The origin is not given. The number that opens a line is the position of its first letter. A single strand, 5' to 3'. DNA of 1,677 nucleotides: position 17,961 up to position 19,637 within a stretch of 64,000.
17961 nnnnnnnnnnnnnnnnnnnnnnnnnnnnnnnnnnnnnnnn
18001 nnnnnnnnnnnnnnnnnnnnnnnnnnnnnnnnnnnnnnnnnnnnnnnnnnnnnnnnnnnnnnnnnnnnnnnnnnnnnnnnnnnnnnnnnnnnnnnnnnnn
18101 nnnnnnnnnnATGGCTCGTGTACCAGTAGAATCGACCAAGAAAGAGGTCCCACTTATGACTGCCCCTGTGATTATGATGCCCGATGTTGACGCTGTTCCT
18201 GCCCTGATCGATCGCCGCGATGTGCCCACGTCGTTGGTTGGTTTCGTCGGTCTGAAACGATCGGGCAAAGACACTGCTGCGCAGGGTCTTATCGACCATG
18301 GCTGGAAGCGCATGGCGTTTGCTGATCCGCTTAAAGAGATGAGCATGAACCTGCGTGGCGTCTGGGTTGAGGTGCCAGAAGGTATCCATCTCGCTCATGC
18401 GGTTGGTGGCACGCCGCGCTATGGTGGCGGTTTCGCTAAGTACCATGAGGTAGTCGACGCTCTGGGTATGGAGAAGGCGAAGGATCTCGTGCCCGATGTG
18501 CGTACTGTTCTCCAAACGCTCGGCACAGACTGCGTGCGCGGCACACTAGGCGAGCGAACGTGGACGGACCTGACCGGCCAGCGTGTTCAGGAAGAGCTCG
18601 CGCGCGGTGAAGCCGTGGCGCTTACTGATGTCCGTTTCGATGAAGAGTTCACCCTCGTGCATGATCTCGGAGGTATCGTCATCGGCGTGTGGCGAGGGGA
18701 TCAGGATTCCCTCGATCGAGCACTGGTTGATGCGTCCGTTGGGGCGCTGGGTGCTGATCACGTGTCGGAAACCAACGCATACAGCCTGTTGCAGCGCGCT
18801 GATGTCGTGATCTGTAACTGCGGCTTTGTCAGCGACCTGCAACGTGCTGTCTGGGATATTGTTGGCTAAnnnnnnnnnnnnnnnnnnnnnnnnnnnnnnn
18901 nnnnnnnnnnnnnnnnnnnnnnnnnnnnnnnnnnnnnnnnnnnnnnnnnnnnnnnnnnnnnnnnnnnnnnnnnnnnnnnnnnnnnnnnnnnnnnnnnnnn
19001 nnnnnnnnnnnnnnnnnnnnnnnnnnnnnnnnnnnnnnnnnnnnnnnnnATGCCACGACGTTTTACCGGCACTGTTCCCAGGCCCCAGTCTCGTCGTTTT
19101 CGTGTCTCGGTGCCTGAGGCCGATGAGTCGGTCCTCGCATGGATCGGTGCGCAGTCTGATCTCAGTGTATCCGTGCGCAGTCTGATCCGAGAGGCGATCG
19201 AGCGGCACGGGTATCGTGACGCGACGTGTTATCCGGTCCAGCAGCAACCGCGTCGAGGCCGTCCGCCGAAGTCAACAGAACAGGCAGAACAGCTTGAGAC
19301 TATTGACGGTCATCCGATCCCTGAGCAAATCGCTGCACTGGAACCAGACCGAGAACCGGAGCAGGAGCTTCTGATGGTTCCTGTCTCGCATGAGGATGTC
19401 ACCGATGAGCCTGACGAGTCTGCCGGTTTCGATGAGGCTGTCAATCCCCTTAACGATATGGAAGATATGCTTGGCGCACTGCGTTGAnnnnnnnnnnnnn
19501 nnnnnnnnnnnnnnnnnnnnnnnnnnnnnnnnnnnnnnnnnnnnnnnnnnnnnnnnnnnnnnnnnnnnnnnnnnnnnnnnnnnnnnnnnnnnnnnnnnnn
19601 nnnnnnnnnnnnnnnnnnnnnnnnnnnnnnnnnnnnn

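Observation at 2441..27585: Family of palindromic operator-like sites ACATC-N3/4-GATGT scattered across the island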

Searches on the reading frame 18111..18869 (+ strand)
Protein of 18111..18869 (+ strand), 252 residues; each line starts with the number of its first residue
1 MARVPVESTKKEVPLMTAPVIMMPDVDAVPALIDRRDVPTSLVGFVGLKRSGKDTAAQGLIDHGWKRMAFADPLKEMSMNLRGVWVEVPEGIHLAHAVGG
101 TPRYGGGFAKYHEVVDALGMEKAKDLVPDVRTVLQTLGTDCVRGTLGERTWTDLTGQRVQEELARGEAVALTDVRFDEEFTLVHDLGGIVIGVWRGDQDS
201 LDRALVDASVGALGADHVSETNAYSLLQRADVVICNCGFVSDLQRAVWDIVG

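Call 15: search_protein_families(library=pfam, proteins=[window:18111-18869:+], max_evalue=0.01)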
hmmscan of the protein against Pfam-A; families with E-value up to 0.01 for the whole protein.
window:18111-18869:+ (252 aa): 1 family
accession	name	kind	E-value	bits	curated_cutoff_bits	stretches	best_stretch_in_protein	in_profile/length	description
PF21448.3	DNMK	-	4.9e-14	52.9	27.1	2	130-208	130-209/232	Deoxynucleotide monophosphate kinase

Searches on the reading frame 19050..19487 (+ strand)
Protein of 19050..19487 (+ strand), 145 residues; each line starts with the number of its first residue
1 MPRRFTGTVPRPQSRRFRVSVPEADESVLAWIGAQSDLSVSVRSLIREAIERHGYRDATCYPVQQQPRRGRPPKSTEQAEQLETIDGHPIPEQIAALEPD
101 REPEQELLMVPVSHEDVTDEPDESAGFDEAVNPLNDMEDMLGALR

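Call 15: search_protein_families(library=pfam, proteins=[window:19050-19487:+], max_evalue=0.01)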
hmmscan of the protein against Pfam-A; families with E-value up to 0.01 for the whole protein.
window:19050-19487:+ (145 aa): 0 families

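Call 43: search_protein_families(library=ncbifam, proteins=[window:19050-19487:+], max_evalue=0.05)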
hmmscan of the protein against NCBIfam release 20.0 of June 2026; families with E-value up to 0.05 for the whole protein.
window:19050-19487:+ (145 aa): 0 families
